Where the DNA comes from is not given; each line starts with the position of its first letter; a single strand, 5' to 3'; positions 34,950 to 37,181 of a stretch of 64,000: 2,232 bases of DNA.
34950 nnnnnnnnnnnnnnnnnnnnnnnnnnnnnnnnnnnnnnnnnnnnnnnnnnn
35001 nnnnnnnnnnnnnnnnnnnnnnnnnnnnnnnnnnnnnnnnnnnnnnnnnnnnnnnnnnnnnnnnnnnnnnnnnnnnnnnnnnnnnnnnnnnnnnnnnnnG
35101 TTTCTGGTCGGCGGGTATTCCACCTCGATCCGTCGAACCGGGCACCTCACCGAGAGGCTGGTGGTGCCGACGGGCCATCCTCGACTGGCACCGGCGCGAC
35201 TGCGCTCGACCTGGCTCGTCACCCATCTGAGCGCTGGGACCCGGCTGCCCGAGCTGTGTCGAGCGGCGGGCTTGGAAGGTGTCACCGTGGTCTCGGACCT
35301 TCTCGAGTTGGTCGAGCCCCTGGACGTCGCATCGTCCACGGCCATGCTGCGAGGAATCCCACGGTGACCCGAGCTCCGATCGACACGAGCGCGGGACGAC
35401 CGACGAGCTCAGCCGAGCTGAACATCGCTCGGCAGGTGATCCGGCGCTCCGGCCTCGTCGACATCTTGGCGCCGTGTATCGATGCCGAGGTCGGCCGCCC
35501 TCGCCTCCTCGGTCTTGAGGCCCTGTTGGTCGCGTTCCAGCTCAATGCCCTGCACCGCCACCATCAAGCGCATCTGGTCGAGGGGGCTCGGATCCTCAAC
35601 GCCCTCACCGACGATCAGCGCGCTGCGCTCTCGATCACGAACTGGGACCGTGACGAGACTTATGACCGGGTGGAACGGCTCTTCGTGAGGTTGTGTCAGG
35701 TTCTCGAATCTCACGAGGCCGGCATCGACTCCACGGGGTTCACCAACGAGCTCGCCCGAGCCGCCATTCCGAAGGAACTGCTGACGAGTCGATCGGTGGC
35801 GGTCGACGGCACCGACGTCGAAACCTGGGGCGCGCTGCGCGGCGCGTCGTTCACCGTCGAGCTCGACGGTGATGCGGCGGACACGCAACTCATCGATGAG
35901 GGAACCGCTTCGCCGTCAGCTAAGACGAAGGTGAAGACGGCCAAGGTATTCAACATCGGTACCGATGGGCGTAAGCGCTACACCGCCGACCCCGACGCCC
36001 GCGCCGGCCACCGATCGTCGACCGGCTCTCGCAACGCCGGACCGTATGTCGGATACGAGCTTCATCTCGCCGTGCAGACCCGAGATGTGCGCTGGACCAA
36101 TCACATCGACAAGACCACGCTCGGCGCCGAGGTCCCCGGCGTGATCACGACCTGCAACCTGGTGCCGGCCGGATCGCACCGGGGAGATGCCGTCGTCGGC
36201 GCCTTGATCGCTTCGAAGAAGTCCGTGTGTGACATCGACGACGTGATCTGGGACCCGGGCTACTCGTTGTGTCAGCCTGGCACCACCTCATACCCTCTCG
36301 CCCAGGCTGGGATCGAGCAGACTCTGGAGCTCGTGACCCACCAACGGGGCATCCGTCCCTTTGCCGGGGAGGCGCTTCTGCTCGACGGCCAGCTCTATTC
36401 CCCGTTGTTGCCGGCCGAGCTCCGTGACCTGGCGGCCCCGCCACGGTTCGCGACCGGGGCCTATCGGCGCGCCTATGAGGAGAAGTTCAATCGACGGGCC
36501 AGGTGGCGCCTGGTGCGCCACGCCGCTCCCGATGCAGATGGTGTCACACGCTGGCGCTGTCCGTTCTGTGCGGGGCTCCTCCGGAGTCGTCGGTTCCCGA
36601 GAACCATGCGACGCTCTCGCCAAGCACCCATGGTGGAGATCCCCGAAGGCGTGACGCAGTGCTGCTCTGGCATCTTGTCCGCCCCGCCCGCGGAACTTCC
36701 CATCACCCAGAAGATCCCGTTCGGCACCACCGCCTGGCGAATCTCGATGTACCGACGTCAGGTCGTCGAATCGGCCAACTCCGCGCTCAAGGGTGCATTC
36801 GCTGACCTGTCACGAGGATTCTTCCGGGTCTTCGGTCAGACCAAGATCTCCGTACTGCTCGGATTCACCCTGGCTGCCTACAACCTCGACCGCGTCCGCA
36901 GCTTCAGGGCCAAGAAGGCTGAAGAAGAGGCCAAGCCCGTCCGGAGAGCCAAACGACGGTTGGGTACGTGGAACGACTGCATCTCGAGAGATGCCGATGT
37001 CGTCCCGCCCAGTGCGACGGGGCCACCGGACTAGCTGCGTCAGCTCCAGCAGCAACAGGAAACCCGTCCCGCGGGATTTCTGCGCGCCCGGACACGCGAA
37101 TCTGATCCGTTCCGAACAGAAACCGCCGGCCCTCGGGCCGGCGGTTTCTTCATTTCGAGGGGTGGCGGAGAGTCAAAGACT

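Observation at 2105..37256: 35-kb AT-richer island bracketed by ~120-bp imperfect direct repeats, with the right repeat 10 bp from the ssrA 3' end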

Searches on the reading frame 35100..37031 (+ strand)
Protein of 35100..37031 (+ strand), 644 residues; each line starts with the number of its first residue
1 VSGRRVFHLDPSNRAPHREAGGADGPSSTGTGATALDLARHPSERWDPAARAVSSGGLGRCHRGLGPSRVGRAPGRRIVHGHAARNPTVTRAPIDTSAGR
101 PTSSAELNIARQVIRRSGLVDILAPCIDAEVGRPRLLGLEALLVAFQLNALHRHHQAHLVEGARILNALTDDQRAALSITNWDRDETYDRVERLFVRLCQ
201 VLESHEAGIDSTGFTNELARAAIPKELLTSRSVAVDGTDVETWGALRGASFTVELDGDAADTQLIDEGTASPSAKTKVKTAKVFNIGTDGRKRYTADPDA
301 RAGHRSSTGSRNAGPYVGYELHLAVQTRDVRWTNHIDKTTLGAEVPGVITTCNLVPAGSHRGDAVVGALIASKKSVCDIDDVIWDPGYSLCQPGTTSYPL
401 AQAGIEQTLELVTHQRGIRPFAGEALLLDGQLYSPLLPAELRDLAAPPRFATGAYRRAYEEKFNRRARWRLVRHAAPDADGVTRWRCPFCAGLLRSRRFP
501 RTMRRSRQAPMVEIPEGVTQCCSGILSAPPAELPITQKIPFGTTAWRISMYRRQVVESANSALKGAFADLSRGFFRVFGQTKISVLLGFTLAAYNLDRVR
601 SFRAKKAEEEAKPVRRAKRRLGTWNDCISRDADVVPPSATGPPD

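Call 12: search_protein_families(library=pfam, proteins=[window:35100-37031:+], max_evalue=0.01)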
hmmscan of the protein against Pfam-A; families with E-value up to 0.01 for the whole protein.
window:35100-37031:+ (644 aa): 0 families

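Call 15: search_protein_families(library=ncbifam, proteins=[window:35100-37031:+], max_evalue=0.01)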
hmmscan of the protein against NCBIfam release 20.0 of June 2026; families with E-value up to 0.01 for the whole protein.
window:35100-37031:+ (644 aa): 1 family
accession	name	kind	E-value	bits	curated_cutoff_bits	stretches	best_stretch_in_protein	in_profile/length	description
NF033551.1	transpos_IS1182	equivalog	3.2e-06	26.3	270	0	263-328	243-277/488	IS1182 family transposase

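Call 45: find_homologous_proteins(query=window:35256-37031:+)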
Query window:35256-37031:+ (592 aa): 368 proteins with E <= 0.001 among 8000 candidates; the best 120 are listed.
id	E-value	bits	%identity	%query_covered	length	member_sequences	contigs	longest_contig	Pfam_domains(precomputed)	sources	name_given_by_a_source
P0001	0.0e+0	1259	100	94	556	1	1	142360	-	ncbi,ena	-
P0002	0.0e+0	1153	90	94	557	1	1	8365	-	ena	-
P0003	0.0e+0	1135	89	94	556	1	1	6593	-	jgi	jgi:hypothetical protein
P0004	0.0e+0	1134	89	94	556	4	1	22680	-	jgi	-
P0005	0.0e+0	1095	89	90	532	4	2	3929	-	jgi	jgi:hypothetical protein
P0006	0.0e+0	1046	81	94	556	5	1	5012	-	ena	-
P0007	0.0e+0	1033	80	94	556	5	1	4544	-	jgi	-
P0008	0.0e+0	1020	80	94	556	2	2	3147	-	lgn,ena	-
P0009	0.0e+0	1014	79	94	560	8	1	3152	-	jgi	jgi:hypothetical protein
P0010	5.8e-290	981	79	91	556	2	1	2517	-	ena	-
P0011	1.1e-289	980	77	94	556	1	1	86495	-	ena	-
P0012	8.1e-288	974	77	94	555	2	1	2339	-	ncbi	ncbi:MAG TPA: hypothetical protein VIJ09_11470 [Acidimicrobiales bacterium]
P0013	3.6e-283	958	76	94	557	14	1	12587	-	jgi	jgi:hypothetical protein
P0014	3.3e-281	952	75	94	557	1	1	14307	-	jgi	jgi:hypothetical protein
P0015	1.0e-280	950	78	91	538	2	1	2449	-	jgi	jgi:hypothetical protein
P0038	3.5e-252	856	68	94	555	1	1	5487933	-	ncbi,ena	-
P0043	1.7e-249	847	68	93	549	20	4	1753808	-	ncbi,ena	ncbi:MAG: hypothetical protein WAL04_00710 [Acidimicrobiales bacterium]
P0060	8.2e-243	825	72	84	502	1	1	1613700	-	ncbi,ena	-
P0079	4.2e-234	796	67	88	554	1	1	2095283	-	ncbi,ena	-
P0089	6.3e-230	783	64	93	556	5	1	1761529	-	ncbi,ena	-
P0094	2.9e-228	777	63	93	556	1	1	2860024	-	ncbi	-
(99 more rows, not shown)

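Call 46: find_encoding_contigs(protein=P0038, flank=6000, max_places=4)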
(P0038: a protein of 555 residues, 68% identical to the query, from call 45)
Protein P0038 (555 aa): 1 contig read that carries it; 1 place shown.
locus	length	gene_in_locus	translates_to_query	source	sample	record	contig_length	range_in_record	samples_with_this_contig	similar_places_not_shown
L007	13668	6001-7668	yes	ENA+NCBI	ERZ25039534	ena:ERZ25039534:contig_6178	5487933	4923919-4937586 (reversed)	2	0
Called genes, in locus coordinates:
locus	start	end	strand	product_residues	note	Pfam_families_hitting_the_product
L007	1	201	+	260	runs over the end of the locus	PF01614:IclR_C (faint)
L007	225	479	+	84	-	-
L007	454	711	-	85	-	PF13560:HTH_31 (weak)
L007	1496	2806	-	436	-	PF13701:DDE_Tnp_1_4, PF01609:DDE_Tnp_1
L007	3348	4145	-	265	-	PF13683:rve_3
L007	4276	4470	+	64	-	-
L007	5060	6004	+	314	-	-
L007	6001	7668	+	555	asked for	-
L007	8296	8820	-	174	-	PF01668:SmpB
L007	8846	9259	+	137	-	PF14464:Prok-JAB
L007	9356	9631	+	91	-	PF02597:ThiS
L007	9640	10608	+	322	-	PF00291:PALP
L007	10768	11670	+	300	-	PF13483:Lactamase_B_3 (weak), PF00753:Lactamase_B, PF12706:Lactamase_B_2 (weak)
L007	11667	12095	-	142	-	PF02661:Fic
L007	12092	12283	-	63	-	-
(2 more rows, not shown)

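Call 47: find_encoding_contigs(protein=P0011, flank=6000, max_places=4)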
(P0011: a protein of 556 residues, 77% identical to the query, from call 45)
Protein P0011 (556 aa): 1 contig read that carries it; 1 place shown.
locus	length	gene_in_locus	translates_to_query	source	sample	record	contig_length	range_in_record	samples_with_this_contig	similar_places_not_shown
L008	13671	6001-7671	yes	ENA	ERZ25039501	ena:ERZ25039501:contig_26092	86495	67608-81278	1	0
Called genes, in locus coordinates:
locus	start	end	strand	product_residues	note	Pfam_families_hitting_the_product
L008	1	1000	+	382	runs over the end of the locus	PF13814:Replic_Relax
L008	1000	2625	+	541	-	PF00239:Resolvase, PF07508:Recombinase, PF13408:Zn_ribbon_recom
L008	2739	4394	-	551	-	PF13632:Glyco_trans_2_3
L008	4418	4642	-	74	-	-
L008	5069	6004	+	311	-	-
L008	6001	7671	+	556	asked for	-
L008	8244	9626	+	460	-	PF01816:LRV (faint), PF25591:LRV_2 (faint)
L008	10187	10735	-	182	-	-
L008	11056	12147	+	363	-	PF13384:HTH_23, PF13518:HTH_28, PF13551:HTH_29, PF13565:HTH_32, PF13358:DDE_3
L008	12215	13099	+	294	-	-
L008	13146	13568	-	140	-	PF01609:DDE_Tnp_1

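Call 48: find_encoding_contigs(protein=P0001, flank=3000, max_places=4)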
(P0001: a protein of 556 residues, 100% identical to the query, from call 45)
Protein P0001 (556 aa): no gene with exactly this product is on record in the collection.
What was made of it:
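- Tried and rejected: Not on record (call 48), so the DNA left of the window could not be read.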

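Call 59: search_solved_structures(query=A4, max_evalue=1)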
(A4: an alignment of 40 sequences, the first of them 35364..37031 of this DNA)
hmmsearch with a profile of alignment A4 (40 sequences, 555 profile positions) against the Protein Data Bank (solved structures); distinct sequences matched with E-value up to 1: 0.

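Call 60: find_encoding_contigs(protein=P0043, flank=5000, max_places=4)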
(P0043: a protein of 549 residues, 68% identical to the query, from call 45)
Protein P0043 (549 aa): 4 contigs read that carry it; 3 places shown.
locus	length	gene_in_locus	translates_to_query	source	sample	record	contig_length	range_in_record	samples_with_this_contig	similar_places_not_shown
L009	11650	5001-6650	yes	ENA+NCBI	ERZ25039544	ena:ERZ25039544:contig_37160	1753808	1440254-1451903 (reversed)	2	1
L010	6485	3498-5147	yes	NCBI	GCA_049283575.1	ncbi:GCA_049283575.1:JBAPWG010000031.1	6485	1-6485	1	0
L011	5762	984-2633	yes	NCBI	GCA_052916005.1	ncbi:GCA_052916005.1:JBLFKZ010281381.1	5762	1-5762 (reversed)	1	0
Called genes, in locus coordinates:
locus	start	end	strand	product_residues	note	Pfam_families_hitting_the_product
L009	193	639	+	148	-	PF12680:SnoaL_2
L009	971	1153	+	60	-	PF15585:Imm7 (weak)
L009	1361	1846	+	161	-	PF08433:KTI12 (weak), PF13238:AAA_18, PF13671:AAA_33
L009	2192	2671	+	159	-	-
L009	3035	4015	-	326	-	PF13391:HNH_2 (faint)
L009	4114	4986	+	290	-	-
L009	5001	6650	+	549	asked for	-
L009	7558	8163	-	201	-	-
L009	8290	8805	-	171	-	PF01668:SmpB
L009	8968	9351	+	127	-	PF14464:Prok-JAB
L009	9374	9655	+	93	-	PF02597:ThiS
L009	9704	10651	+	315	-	PF00291:PALP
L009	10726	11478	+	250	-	PF01138:RNase_PH, PF03725:RNase_PH_C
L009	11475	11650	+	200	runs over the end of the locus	PF01725:Ham1p_like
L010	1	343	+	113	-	PF13671:AAA_33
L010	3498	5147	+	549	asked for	-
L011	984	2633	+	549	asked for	-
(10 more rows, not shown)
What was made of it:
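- Family members carry variable cargo of 4 to at least 5.3 kb (calls 47, 60).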

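Call 61: find_encoding_contigs(protein=P0094, flank=5000, max_places=4)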
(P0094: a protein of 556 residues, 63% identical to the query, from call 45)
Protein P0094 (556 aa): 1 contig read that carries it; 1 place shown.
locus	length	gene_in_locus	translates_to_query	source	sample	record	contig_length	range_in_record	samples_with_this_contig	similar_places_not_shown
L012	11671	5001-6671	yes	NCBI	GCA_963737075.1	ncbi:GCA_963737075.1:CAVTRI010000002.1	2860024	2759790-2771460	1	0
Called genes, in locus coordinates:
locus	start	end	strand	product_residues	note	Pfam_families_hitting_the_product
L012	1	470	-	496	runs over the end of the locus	PF00089:Trypsin, PF13365:Trypsin_2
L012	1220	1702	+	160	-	-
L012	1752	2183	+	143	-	PF04471:Mrr_cat (weak)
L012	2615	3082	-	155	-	PF20355:DUF6650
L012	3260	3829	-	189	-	-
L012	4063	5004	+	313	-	-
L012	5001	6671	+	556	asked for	-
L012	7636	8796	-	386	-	PF02163:Peptidase_M50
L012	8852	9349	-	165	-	PF01668:SmpB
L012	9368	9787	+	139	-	PF14464:Prok-JAB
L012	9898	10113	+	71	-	PF02597:ThiS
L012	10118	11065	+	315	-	PF00291:PALP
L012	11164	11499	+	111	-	-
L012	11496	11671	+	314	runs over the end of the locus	PF02424:ApbE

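Call 62: find_encoding_contigs(protein=P0079, flank=5000, max_places=4)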
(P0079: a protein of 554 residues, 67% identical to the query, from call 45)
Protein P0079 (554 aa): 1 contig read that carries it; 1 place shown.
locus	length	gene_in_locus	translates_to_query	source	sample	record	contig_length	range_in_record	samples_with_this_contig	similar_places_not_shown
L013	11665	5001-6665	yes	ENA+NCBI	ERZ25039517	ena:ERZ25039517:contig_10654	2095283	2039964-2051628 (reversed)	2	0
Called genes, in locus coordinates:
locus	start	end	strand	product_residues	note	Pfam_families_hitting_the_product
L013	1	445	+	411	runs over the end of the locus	PF13433:Peripla_BP_5 (faint), PF13458:Peripla_BP_6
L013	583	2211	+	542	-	PF01642:MM_CoA_mutase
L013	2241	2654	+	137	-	PF02310:B12-binding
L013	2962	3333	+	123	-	-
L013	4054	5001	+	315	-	-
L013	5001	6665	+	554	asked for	-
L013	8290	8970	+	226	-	-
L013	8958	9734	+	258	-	-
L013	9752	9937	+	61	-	-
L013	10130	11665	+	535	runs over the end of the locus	PF08706:D5_N, PF19263:DUF5906 (weak)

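Call 66: predict_structure(alignment_id=A4)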
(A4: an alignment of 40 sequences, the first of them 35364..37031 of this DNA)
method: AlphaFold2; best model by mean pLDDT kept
length: 556 residues; sequences in the alignment: 40
mean_pLDDT: 62.8   pTM: 0.59
mean pLDDT of the five models: 62.8, 58.1, 57.9, 57.8, 56.2
residues with pLDDT >= 90: 66; 70-90: 197; 50-70: 94; < 50: 199
segments of 3 or more residues with pLDDT < 50: 1-4, 152-197, 199-229, 241-253, 298-306, 321-342, 359-363, 442-474, 482-489, 527-547, 552-556
pLDDT, mean of each block of 10 residues (from residue 1): 57 84 95 89 64 94 78 89 90 86 89 90 92 87 71 34 28 29 31 39 41 29 35 69 34 59 76 71 83 64 48 75 32 27 66 65 58 73 66 68 87 83 85 66 45 28 29 50 44 81 88 81 58 39 48 41
secondary structure, 60 per line:
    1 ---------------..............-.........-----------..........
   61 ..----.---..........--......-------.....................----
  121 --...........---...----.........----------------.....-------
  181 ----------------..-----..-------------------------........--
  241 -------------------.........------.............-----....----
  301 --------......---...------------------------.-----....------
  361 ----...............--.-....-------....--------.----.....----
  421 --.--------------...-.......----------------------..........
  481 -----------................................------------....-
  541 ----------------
elements in order: H16-29 H31-39 H51-62 H71-80 H83-88 H96-116 H123-133 E144-152 H169-173 E231-238 E260-268 H275-287 E293-296 H309-314 E318-320 H351-354 H365-379 E384-387 E395-398 H412-416 E438-440 H442-448 H471-479 H492-523 H536-539

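Call 73: fold_search(model_id=the predicted structure, library=pdb)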
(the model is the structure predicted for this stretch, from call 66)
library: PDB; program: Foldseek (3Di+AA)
matches with E <= 10: 173; with E <= 0.001: 0
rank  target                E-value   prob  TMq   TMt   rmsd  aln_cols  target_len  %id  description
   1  4u7b_A                1.4e-02  0.60  0.14  0.21  30.0       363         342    9  Crystal structure of a pre-cleavage Mos1 transpososome (released 2015-02-11)
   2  3vq4_A                6.9e-02  0.99  0.11  0.38   4.1        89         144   19  Fragments bound to HIV-1 integrase (released 2013-01-30)
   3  3ao4_A                1.0e-01  0.97  0.11  0.37   5.4        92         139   15  Fragment-based approach to the design of ligands targeting a novel site on HIV-1 integrase (released 2011-03-09)
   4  3ao4_B                1.1e-01  0.96  0.11  0.38   6.2        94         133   15  Fragment-based approach to the design of ligands targeting a novel site on HIV-1 integrase (released 2011-03-09)
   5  5hoo_A                1.3e-01  0.41  0.14  0.22  20.7       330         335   11  Crystal structure of the Mos1 Strand Transfer Complex (released 2016-06-01)
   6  3hos_A                1.3e-01  0.25  0.14  0.22  29.3       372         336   10  Crystal structure of the mariner Mos1 paired end complex with Mg (released 2009-09-22)
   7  1hyv                  1.8e-01  0.94  0.11  0.36   5.1        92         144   14  HIV INTEGRASE CORE DOMAIN COMPLEXED WITH TETRAPHENYL ARSONIUM (released 2001-04-04)
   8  1bis_B                1.9e-01  0.90  0.11  0.34   7.9       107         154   17  HIV-1 INTEGRASE CORE DOMAIN (released 1998-08-19)
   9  3hot_B                1.9e-01  0.23  0.14  0.22  30.1       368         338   10  Crystal structure of the Mos1 mariner paired end complex with Mn (released 2009-09-22)
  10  4dmn                  2.0e-01  0.93  0.11  0.36   5.0        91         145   14  HIV-1 Integrase Catalytical Core Domain (released 2012-03-21)
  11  3vq8_A                2.1e-01  0.97  0.11  0.41   4.7        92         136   20  HIV-1 IN core domain in complex with (3R)-3,4-dihydro-2H-chromen-3-ylmethanol (released 2013-01-30)
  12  3vqa_B                2.3e-01  0.93  0.11  0.36   3.9        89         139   13  HIV-1 IN core domain in complex with 1-benzothiophen-6-amine 1,1-dioxide (released 2013-01-30)
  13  3vq5_A                2.4e-01  0.91  0.10  0.38   5.5        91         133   14  HIV-1 IN core domain in complex with N-METHYL-1-(4-METHYL-2-PHENYL-1,3-THIAZOL-5-YL)METHANAMINE (released 2013-01-30)
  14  7pel_A                2.4e-01  0.21  0.11  0.21  19.4       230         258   10  CryoEM structure of simian T-cell lymphotropic virus intasome in complex with PP2A regulatory subunit B56 gamma (released 2021-08-25)
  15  1b9d                  2.5e-01  0.92  0.11  0.38   4.8        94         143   14  MOBILITY OF AN HIV-1 INTEGRASE ACTIVE SITE LOOP IS CORRELATED WITH CATALYTIC ACTIVITY (released 1999-07-19)
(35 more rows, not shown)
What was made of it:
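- On DDE transposon (IS1182 / IS4-IS5 superfamily): Foldseek gives integrase cores at probability 0.9-0.99 but E above 0.01, on a model with pLDDT 62.8 (calls 66, 73).
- The transposase model is poor (pLDDT 62.8) and its fold matches have E above 0.01 (calls 66, 73).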

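Call 85: search_protein_representatives(alignment_id=A4)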
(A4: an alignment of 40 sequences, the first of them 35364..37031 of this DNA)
Query: 40 sequences, 555 profile positions. Proteins with E-value up to 0.001 (for the whole library): 1976; up to 1e-10: 1131; up to 1e-30: 355. The best 150 are listed.
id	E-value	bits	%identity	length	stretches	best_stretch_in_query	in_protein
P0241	6.5e-191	651.8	-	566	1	3-543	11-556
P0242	4.1e-185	632.7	-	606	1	2-551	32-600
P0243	3.6e-180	616.4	-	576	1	2-544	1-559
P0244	3.6e-169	580.1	-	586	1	3-543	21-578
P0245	8.7e-168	575.5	-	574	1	2-541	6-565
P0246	9.3e-168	575.4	-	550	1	22-543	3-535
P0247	9.9e-165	565.4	-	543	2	189-540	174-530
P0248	1.2e-162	558.5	-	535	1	3-522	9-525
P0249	5.6e-162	556.3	-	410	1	147-545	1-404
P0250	1.9e-161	554.5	-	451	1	115-542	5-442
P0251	3.2e-152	524.1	-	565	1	2-547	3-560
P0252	2.5e-147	508.0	-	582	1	3-553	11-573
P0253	1.2e-145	502.4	-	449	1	120-547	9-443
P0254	8.0e-145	499.7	-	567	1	19-546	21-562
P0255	1.3e-144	499.0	-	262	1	293-553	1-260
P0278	7.7e-112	390.8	-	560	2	123-508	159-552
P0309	2.2e-80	287.0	-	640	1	23-533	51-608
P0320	7.3e-72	258.9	-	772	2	121-508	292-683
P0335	6.9e-68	245.7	-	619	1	17-514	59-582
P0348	9.5e-62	225.5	-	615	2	121-523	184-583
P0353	6.1e-60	219.5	-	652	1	10-509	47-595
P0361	5.2e-57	209.8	-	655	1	19-511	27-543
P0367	1.3e-55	205.2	-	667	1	35-526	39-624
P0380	2.1e-52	194.6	-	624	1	6-508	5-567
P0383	1.7e-51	191.7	-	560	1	22-515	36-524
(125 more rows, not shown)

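Call 86: search_protein_families(library=pfam, proteins=[P0320, P0353, P0361, P0367, P0380, P0383, P0309, P0348, P0335, P0278], max_evalue=0.01)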
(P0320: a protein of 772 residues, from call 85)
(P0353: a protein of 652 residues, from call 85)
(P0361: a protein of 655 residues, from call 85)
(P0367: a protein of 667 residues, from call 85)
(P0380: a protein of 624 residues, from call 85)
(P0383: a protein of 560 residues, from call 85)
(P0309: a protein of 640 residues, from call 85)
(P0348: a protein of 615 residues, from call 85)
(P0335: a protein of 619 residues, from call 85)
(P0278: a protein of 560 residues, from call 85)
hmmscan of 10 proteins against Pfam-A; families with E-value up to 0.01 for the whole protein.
P0320 (772 aa): 0 families

P0353 (652 aa): 1 family
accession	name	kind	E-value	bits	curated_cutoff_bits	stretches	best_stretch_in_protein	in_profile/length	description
PF01609.27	DDE_Tnp_1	-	0.00046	20.5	23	0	329-456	49-165/200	Transposase DDE domain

P0361 (655 aa): 0 families

P0367 (667 aa): 0 families

P0380 (624 aa): 1 family
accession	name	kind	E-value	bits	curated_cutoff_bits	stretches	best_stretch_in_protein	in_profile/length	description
PF13751.12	DDE_Tnp_1_6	-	0.0032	18.2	25.1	1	507-567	62-122/125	Transposase DDE domain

P0383 (560 aa): 0 families

P0309 (640 aa): 2 families
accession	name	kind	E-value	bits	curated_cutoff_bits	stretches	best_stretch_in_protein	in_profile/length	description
PF01609.27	DDE_Tnp_1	-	2.2e-07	31.3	23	1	261-449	13-162/200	Transposase DDE domain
PF13751.12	DDE_Tnp_1_6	-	0.0082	16.9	25.1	0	526-580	70-122/125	Transposase DDE domain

P0348 (615 aa): 2 families
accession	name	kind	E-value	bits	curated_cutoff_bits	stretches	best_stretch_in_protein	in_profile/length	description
PF13751.12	DDE_Tnp_1_6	-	7.3e-06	26.7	25.1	1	481-567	39-121/125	Transposase DDE domain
PF01609.27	DDE_Tnp_1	-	0.00031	21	23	1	281-559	23-192/200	Transposase DDE domain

P0335 (619 aa): 2 families
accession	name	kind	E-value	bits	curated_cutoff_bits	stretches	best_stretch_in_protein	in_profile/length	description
PF13751.12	DDE_Tnp_1_6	-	0.0017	19.1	25.1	1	522-577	68-122/125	Transposase DDE domain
PF01609.27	DDE_Tnp_1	-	0.0032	17.7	23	0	281-388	26-111/200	Transposase DDE domain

P0278 (560 aa): 0 families
